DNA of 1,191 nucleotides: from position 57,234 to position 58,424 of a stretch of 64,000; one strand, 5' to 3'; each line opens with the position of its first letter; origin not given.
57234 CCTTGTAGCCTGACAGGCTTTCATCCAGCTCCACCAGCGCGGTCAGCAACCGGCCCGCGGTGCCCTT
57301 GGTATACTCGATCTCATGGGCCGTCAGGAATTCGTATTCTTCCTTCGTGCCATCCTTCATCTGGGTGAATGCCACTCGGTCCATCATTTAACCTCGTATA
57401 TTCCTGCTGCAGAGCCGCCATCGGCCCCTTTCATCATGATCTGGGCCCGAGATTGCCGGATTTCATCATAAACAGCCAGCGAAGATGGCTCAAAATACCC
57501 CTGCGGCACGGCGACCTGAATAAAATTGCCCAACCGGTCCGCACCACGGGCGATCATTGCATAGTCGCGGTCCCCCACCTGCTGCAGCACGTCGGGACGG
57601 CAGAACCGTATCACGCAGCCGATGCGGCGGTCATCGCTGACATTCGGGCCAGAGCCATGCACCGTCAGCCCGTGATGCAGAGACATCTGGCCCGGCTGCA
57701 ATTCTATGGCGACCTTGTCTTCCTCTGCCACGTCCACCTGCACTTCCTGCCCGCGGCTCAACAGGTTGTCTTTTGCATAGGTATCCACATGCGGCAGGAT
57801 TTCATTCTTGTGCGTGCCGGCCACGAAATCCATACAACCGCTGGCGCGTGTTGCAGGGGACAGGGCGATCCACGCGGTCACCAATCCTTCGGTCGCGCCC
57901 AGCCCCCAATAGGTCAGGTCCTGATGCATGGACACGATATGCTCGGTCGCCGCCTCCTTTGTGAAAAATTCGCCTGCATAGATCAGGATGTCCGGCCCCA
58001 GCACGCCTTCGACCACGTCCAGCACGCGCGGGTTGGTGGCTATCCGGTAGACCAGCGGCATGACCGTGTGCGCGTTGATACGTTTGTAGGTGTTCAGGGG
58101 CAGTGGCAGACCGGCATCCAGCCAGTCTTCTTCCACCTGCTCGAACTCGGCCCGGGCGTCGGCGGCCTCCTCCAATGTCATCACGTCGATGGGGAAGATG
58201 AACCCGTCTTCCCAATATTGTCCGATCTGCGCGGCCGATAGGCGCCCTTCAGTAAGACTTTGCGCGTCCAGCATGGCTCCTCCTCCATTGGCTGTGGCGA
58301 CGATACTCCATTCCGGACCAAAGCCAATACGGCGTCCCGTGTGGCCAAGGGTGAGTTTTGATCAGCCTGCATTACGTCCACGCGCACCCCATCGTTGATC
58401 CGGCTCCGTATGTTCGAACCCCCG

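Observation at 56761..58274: Translationally coupled PhyH-family 2OG dioxygenase and HD-domain protein: candidate PhnY*/PhnZ- or TmpA/TmpB-type oxidative C-P bond cleavage pair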

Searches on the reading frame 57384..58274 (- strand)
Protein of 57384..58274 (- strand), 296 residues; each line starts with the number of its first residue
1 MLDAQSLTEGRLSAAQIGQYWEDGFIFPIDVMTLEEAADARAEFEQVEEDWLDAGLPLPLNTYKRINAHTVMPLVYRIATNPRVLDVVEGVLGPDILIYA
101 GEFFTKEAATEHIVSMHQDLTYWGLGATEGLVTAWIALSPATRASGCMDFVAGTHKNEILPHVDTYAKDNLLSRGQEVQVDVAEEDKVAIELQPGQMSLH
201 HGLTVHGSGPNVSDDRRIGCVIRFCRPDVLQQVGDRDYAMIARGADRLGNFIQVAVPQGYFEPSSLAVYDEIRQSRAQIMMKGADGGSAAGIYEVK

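Call 3: search_protein_families(library=pfam, proteins=[window:57384-58274:-], max_evalue=0.01)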
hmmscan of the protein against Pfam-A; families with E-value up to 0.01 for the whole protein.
window:57384-58274:- (296 aa): 1 family
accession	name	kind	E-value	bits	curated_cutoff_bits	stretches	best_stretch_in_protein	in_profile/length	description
PF05721.19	PhyH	-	2.3e-26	93.8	22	1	22-218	3-212/213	Phytanoyl-CoA dioxygenase (PhyH)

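Call 4: search_protein_families(library=ncbifam, proteins=[window:57384-58274:-], max_evalue=0.01)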
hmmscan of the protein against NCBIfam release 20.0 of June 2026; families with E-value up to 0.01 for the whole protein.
window:57384-58274:- (296 aa): 3 families
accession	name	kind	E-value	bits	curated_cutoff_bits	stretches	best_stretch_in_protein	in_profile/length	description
TIGR01762.1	chlorin-enz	subfamily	1e-15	57.9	226.3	2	12-157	3-159/288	chlorinating enzyme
NF045813.1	DxPntBtaHylase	equivalog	4.4e-09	36.1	550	1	82-217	94-237/285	1-deoxypentalenic acid 11-beta-hydroxylase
TIGR02408.1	ectoine_ThpD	equivalog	6.5e-06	25.7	336.5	1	8-186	13-199/277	ectoine hydroxylase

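Call 6: search_solved_structures(query=window:57384-58274:-, max_evalue=10, show_alignments=3)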
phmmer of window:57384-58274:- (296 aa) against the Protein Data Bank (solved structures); distinct sequences matched with E-value up to 10: 27.
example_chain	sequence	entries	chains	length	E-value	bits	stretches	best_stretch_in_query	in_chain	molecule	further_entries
6zyk_A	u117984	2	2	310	7.5e-35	123.8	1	19-272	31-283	Monooxygenase | Uncharacterized protein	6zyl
5epa_A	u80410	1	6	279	2e-12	50.2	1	11-237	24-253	SnoK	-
2a1x_A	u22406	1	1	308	2.3e-12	50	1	75-225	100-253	Phytanoyl-CoA dioxygenase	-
5ep9_A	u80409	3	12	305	1.9e-11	47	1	19-220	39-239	SnoN,Epimerase SnoN | SnoN,SnoN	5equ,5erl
4xab_A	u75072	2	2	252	1.7e-09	40.6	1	115-225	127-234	EvdO2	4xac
7dt0_A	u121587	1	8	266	2.3e-07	33.6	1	11-160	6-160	Phytanoyl-CoA dioxygenase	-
2fct_A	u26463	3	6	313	4.4e-07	32.7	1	13-156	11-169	syringomycin biosynthesis enzyme 2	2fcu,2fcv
2rdn_A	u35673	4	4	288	5.2e-07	32.5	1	38-218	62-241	1-deoxypentalenic acid 11-beta hydroxylase; Fe(II)/alpha-ketoglutarate dependent hydroxyla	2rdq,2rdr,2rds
7dzz_A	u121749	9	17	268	5.7e-07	32.3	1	11-160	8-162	Phytanoyl-CoA dioxygenase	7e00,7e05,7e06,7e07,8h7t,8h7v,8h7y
7e01_A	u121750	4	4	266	6e-07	32.3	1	11-160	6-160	Phytanoyl-CoA dioxygenase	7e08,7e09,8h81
3gja_A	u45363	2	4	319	1.7e-06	30.8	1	13-157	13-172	CytC3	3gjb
9c9n_A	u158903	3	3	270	2.8e-06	30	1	96-229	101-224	Fe/2-OG dependent dioxygenase MysH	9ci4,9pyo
9pze_A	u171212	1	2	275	3e-06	29.9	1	96-230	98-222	Fe/2-OG dependent dioxygenase MysH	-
5nch_A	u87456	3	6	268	3.6e-05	26.4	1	11-222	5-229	Leucine hydroxylase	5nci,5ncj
2opw_A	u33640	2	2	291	7.4e-05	25.4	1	103-218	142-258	PHYHD1 protein | Phytanoyl-CoA dioxygenase domain-containing protein 1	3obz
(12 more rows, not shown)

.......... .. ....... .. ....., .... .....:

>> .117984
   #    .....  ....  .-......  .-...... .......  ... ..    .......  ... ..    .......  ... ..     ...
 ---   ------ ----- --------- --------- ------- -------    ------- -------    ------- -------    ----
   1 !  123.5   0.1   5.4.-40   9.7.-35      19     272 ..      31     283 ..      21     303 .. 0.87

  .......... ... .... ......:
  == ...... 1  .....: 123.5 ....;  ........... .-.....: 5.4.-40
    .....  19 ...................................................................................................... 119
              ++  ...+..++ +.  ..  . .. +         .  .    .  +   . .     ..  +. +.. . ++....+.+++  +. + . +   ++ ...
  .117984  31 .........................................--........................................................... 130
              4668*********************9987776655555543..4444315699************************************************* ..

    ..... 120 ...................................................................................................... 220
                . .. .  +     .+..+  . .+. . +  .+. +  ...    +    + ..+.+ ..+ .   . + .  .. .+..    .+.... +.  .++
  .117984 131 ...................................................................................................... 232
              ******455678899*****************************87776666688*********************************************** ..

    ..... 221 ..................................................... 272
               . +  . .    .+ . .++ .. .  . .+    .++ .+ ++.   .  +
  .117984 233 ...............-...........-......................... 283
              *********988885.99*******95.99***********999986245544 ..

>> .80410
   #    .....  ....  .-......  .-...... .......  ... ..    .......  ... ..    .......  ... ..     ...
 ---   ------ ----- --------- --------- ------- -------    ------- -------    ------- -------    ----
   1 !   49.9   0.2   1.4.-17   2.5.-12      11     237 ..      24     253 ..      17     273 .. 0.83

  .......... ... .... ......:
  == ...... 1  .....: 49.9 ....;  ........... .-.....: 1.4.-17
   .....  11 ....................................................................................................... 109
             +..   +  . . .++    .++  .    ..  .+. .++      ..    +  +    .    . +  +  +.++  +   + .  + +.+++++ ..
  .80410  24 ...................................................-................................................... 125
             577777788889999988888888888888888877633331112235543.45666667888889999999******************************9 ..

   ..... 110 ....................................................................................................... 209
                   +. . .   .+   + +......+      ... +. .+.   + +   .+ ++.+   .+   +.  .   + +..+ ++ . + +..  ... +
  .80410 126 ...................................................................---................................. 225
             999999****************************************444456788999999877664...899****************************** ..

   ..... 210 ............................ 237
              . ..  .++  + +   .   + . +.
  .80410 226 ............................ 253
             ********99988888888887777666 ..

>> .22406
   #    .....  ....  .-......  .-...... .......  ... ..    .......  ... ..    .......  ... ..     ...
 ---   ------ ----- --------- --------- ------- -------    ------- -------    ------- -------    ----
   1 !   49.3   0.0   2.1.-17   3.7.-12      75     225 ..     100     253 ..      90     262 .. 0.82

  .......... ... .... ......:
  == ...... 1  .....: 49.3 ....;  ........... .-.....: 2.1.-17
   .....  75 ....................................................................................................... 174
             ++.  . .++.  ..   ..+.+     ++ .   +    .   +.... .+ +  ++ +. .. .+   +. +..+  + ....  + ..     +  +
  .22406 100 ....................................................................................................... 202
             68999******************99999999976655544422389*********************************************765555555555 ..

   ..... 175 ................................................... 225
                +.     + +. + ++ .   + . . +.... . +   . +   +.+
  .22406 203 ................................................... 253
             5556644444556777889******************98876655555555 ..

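Call 8: find_homologous_proteins(query=window:57384-58274:-)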
Query window:57384-58274:- (296 aa): 5302 proteins with E <= 0.001 among 7551 candidates; the best 120 are listed.
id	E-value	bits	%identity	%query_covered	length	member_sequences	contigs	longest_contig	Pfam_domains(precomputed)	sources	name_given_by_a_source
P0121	2.2e-185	633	94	100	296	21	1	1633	PF05721.20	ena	-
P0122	5.5e-162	556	80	100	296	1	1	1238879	PF05721.20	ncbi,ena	-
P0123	1.0e-159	549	80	99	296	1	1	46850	PF05721.20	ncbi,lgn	ncbi:MAG: phytanoyl-CoA dioxygenase family protein [Paracoccaceae bacterium]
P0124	5.9e-156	536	79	99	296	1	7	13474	PF05721.20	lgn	-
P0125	2.6e-148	511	77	96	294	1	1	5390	PF05721.20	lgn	-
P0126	7.8e-144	496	91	81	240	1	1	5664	PF05721.20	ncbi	ncbi:MAG: phytanoyl-CoA dioxygenase family protein, partial [Paracoccaceae bacterium]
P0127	5.8e-138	477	70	99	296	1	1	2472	PF05721.20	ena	-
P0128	7.6e-137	473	70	99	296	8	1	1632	PF05721.20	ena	-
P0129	9.8e-137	473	69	99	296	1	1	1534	PF05721.20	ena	-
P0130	4.5e-136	471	69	99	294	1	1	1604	PF05721.20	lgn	-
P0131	4.1e-135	468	67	100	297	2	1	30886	PF05721.20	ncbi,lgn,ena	-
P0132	5.1e-135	467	68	99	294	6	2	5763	PF05721.20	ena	-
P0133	6.9e-135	467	70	97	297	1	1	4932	PF05721.20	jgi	jgi:ectoine hydroxylase-related dioxygenase (phytanoyl-CoA dioxygenase family)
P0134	1.5e-134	466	69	97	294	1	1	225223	PF05721.20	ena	-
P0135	3.5e-134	465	68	99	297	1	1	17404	PF05721.20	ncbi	-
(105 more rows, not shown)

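Call 25: find_related_loci(query=A1, collection=genome_contigs, flank=10000)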
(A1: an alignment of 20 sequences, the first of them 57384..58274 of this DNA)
Query A1 (296 aa) in genome_contigs; peptide patterns used: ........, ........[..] (x = any residue, [..] = any of these).
600 stretches matched a pattern (row limit reached: there are more); 593 encode a relative of the query (tblastn E <= 1e-3); the best 80 are kept; 80 distinct loci.
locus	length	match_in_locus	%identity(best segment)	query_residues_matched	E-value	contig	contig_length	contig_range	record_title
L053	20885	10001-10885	80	1-295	3e-168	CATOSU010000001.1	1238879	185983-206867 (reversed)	MAG: uncultured Rhodobacteraceae bacterium isolate 40c057d4-95a5-45c8-a4db-551b3d3aec29 genome assembly, contig: contig_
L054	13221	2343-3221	80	1-293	4e-167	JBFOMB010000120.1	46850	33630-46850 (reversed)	MAG: Paracoccaceae bacterium isolate E16Bin-6-3 c_000000000120, whole genome shotgun sequence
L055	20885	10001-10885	66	1-295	9e-140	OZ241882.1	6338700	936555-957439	MAG: Paracoccaceae bacterium isolate 3a1aff45-e363-428b-be7d-1a8a0836b441 genome assembly, chromosome: 1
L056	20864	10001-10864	68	7-294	3e-138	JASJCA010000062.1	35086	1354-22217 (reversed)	MAG: Rhodobacter sp. isolate MO_135.B1 MO_135.c_497, whole genome shotgun sequence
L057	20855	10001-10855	69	1-285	3e-137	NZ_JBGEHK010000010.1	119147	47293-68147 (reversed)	Roseovarius conchicola strain 2305UL8-3 contig10, whole genome shotgun sequence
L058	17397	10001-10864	69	7-294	2e-136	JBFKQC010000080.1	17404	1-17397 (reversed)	MAG: Rhodobacter sp. isolate Mix_sand22.2022.08.G.8 k141_2509692_length_17404_cov_12.0000, whole genome shotgun sequence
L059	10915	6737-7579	67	6-286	4e-136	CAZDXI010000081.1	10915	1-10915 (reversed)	MAG TPA_asm: uncultured Rhodobacterales bacterium isolate SRP268394_co2_147 genome assembly, contig: NODE_9189_length_10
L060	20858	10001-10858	68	1-286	5e-136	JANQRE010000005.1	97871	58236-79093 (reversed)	MAG: Paracoccaceae bacterium isolate IP29b_bin.50 k99_255117, whole genome shotgun sequence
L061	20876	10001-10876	66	1-294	8e-136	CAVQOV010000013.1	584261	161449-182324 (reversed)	MAG: uncultured Alphaproteobacteria bacterium isolate MFD09964.bin.2.239 genome assembly, contig: contig_7419, whole gen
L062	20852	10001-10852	68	1-284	1e-135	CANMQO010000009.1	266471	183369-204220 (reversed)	uncultured Rhodobacteraceae bacterium isolate 2-530A-G.fasta genome assembly, contig: NODE_9, whole genome shotgun seque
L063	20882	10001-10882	67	1-294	3e-135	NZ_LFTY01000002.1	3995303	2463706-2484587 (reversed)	Candidatus Rhodobacter oscarellae isolate IGS scaffold2, whole genome shotgun sequence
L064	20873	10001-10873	65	1-293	1e-133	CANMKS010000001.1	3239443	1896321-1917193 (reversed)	uncultured Rhodobacteraceae bacterium isolate 542.fasta genome assembly, contig: NODE_1, whole genome shotgun sequence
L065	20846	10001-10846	68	7-288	2e-133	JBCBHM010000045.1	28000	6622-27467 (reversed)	MAG: Pseudomonadota bacterium isolate J06616_9 NODE_385_length_28000_cov_27.062587, whole genome shotgun sequence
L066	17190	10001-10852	65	1-284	6e-133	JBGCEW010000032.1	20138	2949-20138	MAG: Roseovarius sp. isolate SGMAG-37 contig32, whole genome shotgun sequence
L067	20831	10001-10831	68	7-283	5e-133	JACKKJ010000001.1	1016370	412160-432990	MAG: Rhodobacteraceae bacterium isolate HK-STAS-PROT-62 HK-STAS-PROT-62_1, whole genome shotgun sequence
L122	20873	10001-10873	61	1-293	4e-123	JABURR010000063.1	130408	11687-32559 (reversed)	MAG: Rhodobacteraceae bacterium isolate Bin_6 NODE_42_length_130408_cov_28.5802, whole genome shotgun sequence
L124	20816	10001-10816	64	3-274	3e-122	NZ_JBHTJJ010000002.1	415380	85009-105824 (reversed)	Ruegeria arenilitoris strain CCUG 62412 GCM70027500_7, whole genome shotgun sequence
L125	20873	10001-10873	61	1-293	7e-122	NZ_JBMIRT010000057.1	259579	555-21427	Ruegeria sp. MALMAid1280 k141_55, whole genome shotgun sequence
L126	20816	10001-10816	64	1-272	8e-122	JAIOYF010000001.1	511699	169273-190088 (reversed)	MAG: Rhodobacteraceae bacterium isolate Tobar13.5m-G3 Tobar13-5m-C1, whole genome shotgun sequence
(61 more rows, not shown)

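Call 57: predict_structure(alignment_id=A1)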
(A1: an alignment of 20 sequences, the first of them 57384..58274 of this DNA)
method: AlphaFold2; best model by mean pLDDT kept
length: 296 residues; sequences in the alignment: 20
mean_pLDDT: 83.9   pTM: 0.86
mean pLDDT of the five models: 83.9, 83.7, 83.1, 82.1, 79.6
residues with pLDDT >= 90: 150; 70-90: 94; 50-70: 32; < 50: 20
segments of 3 or more residues with pLDDT < 50: 59-64, 283-296
pLDDT, mean of each block of 10 residues (from residue 1): 82 95 95 97 87 63 63 95 97 95 88 85 69 95 92 84 69 73 93 96 89 93 92 82 93 92 87 74 45 38
secondary structure, 60 per line:
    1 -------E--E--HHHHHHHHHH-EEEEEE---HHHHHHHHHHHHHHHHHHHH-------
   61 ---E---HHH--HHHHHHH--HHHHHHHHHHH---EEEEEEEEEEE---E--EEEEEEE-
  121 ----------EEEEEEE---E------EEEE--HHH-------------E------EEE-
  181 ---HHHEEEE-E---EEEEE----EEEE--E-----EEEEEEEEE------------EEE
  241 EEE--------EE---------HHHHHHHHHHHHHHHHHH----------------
elements in order: H14-23 E25-30 H34-53 H73-79 H82-92 E96-106 E113-119 E131-137 E148-151 E177-179 E187-190 E196-200 E205-208 E217-225 E238-243 H263-280

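Call 60: fold_search(model_id=the predicted structure, library=pdb)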
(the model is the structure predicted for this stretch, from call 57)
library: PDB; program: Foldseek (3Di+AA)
matches with E <= 10: 1814; with E <= 0.001: 381
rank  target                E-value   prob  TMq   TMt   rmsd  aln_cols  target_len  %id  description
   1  6zyl                  3.7e-24  1.00  0.79  0.89   2.6       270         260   29  non-heme monooxygenase; ThoJ apo (released 2020-10-14)
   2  6zyk                  5.3e-22  1.00  0.76  0.91   2.6       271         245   27  Non-heme monooxygenase, ThoJ-Ni complex (released 2020-10-14)
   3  2fct_B                5.4e-20  1.00  0.64  0.63   5.7       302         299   20  SyrB2 with Fe(II), chloride, and alpha-ketoglutarate (released 2006-03-21)
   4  2fcu_A                1.1e-19  1.00  0.64  0.61   5.4       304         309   20  SyrB2 with alpha-ketoglutarate (released 2006-03-21)
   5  2fct_A                1.6e-19  1.00  0.65  0.64   5.1       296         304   20  SyrB2 with Fe(II), chloride, and alpha-ketoglutarate (released 2006-03-21)
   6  2fcu_B                4.9e-19  1.00  0.64  0.64   5.6       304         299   21  SyrB2 with alpha-ketoglutarate (released 2006-03-21)
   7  3gja_B                1.9e-16  1.00  0.62  0.67   6.7       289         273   19  CytC3 (released 2009-04-14)
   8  3gjb_B                3.8e-16  1.00  0.60  0.65   5.7       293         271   20  CytC3 with Fe(II) and alpha-ketoglutarate (released 2009-04-14)
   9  3gja_A                1.4e-15  1.00  0.59  0.66   7.0       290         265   18  CytC3 (released 2009-04-14)
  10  5ep9_A                2.3e-15  1.00  0.55  0.63   8.2       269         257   20  Crystal structure of the non-heme alpha ketoglutarate dependent epimerase SnoN from nogalamycin biosynthesis (released 2016-05-11)
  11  5equ_A                2.6e-15  1.00  0.56  0.64   8.3       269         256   19  Crystal structure of the epimerase SnoN in complex with Fe3+, alpha ketoglutarate and nogalamycin RO (released 2016-05-11)
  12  5ep9_B                2.7e-15  1.00  0.55  0.63   8.8       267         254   20  Crystal structure of the non-heme alpha ketoglutarate dependent epimerase SnoN from nogalamycin biosynthesis (released 2016-05-11)
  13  5erl_A                3.3e-15  1.00  0.54  0.62   4.9       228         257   21  Crystal structure of the epimerase SnoN in complex with Ni2+, succinate and nogalamycin RO (released 2016-05-11)
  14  5erl_D                3.7e-15  1.00  0.55  0.63   4.7       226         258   22  Crystal structure of the epimerase SnoN in complex with Ni2+, succinate and nogalamycin RO (released 2016-05-11)
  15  3gjb_A                4.0e-15  1.00  0.60  0.68   5.3       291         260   20  CytC3 with Fe(II) and alpha-ketoglutarate (released 2009-04-14)
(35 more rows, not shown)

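Call 72: search_protein_families(library=pfam, proteins=[L125:11092-12216:+, L125:12227-13204:+, L125:9007-9897:-, L125:7955-9034:+, L122:7205-8101:+, L122:8098-9351:+, L122:9348-9995:+, L057:10848-11894:+, L126:10892-11785:-, L124:10921-12225:-], max_evalue=0.00001)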
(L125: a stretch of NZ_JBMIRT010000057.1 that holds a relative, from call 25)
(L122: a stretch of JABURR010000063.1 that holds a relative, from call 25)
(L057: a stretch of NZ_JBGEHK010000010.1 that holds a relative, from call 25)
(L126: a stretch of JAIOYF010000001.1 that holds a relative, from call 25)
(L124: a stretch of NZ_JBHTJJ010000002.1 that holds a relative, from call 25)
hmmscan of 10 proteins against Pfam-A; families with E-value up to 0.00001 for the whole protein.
L125:11092-12216:+ (374 aa): 3 families
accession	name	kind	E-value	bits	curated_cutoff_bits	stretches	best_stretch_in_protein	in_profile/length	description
PF16363.11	GDP_Man_Dehyd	-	6.5e-155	516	27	1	6-346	1-332/332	GDP-mannose 4,6 dehydratase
PF01370.27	Epimerase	-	6.9e-79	265.1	20.9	1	5-252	1-240/240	NAD dependent epimerase/dehydratase family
PF04321.23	RmlD_sub_bind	-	3.9e-07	29.9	27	1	4-162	2-130/287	RmlD substrate binding domain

L125:12227-13204:+ (325 aa): 3 families
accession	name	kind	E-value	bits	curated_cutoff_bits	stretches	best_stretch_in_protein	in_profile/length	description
PF01370.27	Epimerase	-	3.4e-65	220.2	20.9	1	4-233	1-231/240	NAD dependent epimerase/dehydratase family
PF16363.11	GDP_Man_Dehyd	-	6.3e-18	65.8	27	1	39-310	57-332/332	GDP-mannose 4,6 dehydratase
PF04321.23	RmlD_sub_bind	-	8.3e-07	28.8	27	1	3-68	2-62/287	RmlD substrate binding domain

L125:9007-9897:- (296 aa): 2 families
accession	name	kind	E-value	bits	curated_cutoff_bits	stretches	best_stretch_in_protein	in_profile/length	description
PF03466.25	LysR_substrate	-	5.5e-23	81.9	28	1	93-289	5-207/209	LysR substrate binding domain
PF00126.33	HTH_1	-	6.6e-22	77.7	26.6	1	8-67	1-60/60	Bacterial regulatory helix-turn-helix protein, lysR family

L125:7955-9034:+ (359 aa): 1 family
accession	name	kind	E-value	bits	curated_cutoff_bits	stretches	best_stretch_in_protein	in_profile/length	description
PF11972.14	HTH_13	-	5.1e-07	30.1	26.1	1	302-355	2-51/54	HTH DNA binding domain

L122:7205-8101:+ (298 aa): 3 families
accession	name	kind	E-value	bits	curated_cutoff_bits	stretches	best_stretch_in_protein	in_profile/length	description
PF03446.21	NAD_binding_2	-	6.8e-35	120.9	21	1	5-159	1-157/161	NAD binding domain of 6-phosphogluconate dehydrogenase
PF14833.11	NAD_binding_11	-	5.4e-30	104.6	30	1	166-286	1-122/122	NAD-binding of NADP-dependent 3-hydroxyisobutyrate dehydrogenase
PF03807.23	F420_oxidored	-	2e-06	28.7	21.6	1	5-47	1-45/94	NADP oxidoreductase coenzyme F420-dependent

L122:8098-9351:+ (417 aa): 2 families
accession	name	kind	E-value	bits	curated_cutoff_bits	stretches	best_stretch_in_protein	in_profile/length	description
PF07005.16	SBD_N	-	2.7e-72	243.7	25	1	4-228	1-229/230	Sugar-binding N-terminal domain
PF17042.10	NBD_C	-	1.6e-33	117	28.3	1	254-406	1-168/168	Nucleotide-binding C-terminal domain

L122:9348-9995:+ (215 aa): 1 family
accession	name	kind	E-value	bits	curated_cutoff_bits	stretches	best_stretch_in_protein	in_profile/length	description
PF00596.27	Aldolase_II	-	1.2e-46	159.3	22.2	1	10-187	2-182/183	Class II Aldolase and Adducin N-terminal domain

L057:10848-11894:+ (348 aa): 1 family
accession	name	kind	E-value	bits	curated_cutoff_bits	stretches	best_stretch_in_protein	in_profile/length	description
PF04116.19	FA_hydroxylase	-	1.5e-19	71.1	31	1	196-325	2-132/132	Fatty acid hydroxylase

L126:10892-11785:- (297 aa): 1 family
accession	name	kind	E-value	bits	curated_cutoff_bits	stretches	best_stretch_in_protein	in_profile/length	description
PF00892.27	EamA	-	1.5e-24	87.2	28.2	2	15-146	2-134/135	EamA-like transporter family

L124:10921-12225:- (434 aa): 3 families
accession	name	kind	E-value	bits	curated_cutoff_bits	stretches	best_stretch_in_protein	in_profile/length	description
PF03721.20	UDPG_MGDP_dh_N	-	7.1e-69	231.6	27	1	1-184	1-187/187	UDP-glucose/GDP-mannose dehydrogenase family, NAD binding domain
PF00984.24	UDPG_MGDP_dh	-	1.8e-37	127.8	25.4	1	201-293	1-93/94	UDP-glucose/GDP-mannose dehydrogenase family, central domain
PF03720.21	UDPG_MGDP_dh_C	-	5.9e-34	117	30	1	317-417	1-102/103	UDP-glucose/GDP-mannose dehydrogenase family, UDP binding domain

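Call 79: search_protein_families(library=ncbifam, proteins=[L057:10848-11894:+, L125:9007-9897:-], max_evalue=0.00001)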
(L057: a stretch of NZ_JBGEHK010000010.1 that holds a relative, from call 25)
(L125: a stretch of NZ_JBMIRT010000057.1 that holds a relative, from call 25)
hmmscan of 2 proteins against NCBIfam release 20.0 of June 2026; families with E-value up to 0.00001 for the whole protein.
L057:10848-11894:+ (348 aa): 0 families

L125:9007-9897:- (296 aa): 46 families (the best 25 are shown)
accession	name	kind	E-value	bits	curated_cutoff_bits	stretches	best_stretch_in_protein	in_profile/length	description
NF008352.0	PRK11139.1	subfamily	1.9e-59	201.2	288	1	1-293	1-295/305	transcriptional regulator GcvA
TIGR03418.1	chol_sulf_TF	equivalog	1.5e-42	145.7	324.8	1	6-288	1-290/291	choline sulfate utilization transcriptional regulator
NF041130.1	PenR_Burk_TF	exception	4.1e-40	137.8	625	1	7-291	9-290/292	beta-lactamase transcriptional regulator PenR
NF007491.0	PRK10086.1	equivalog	4.4e-31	107.9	316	1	8-289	19-308/313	DNA-binding transcriptional regulator DsdC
TIGR02036.1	dsdC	equivalog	3.3e-21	75.6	352.4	1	8-177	10-179/302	DNA-binding transcriptional regulator DsdC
NF040888.1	trans_reg_YafC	equivalog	1e-20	73.8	470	1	11-288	8-291/293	DNA-binding transcriptional regulator YafC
NF008416.0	PRK11242.1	equivalog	2e-19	70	277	1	11-170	6-170/300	transcriptional regulator CynR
TIGR03339.1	phn_lysR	subfamily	3.2e-17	62.7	341.1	1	11-132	2-122/279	aminoethylphosphonate catabolism associated LysR family transcriptional regulator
NF008722.0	PRK11716.1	equivalog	1.2e-15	57.4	246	1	10-132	5-129/293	HTH-type transcriptional activator IlvY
NF047711.1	PutUtilRegPtrR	equivalog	1.2e-15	57.4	400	1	8-236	3-234/283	putrescine utilization regulator PtrR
NF040786.1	LysR_Sec_metab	equivalog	1.8e-15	56.7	250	1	8-175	3-175/298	selenium metabolism-associated LysR family transcriptional regulator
NF045775.1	acetoin_reg_AlsR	exception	7.3e-15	55.2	430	1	8-128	3-125/290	acetoin biosynthesis transcriptional regulator AlsR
NF007439.0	PRK09986.1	equivalog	2.6e-14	53.3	290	1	7-127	8-130/296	LysR family transcriptional regulator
NF053705.1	TransRegGltCGpos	equivalog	4.9e-14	52.2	350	1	11-143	6-143/300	glutamate biosynthesis transcriptional regulator GltC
TIGR02424.1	TF_pcaQ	equivalog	1.2e-13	50.6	303.8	1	10-131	7-130/300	pca operon transcription factor PcaQ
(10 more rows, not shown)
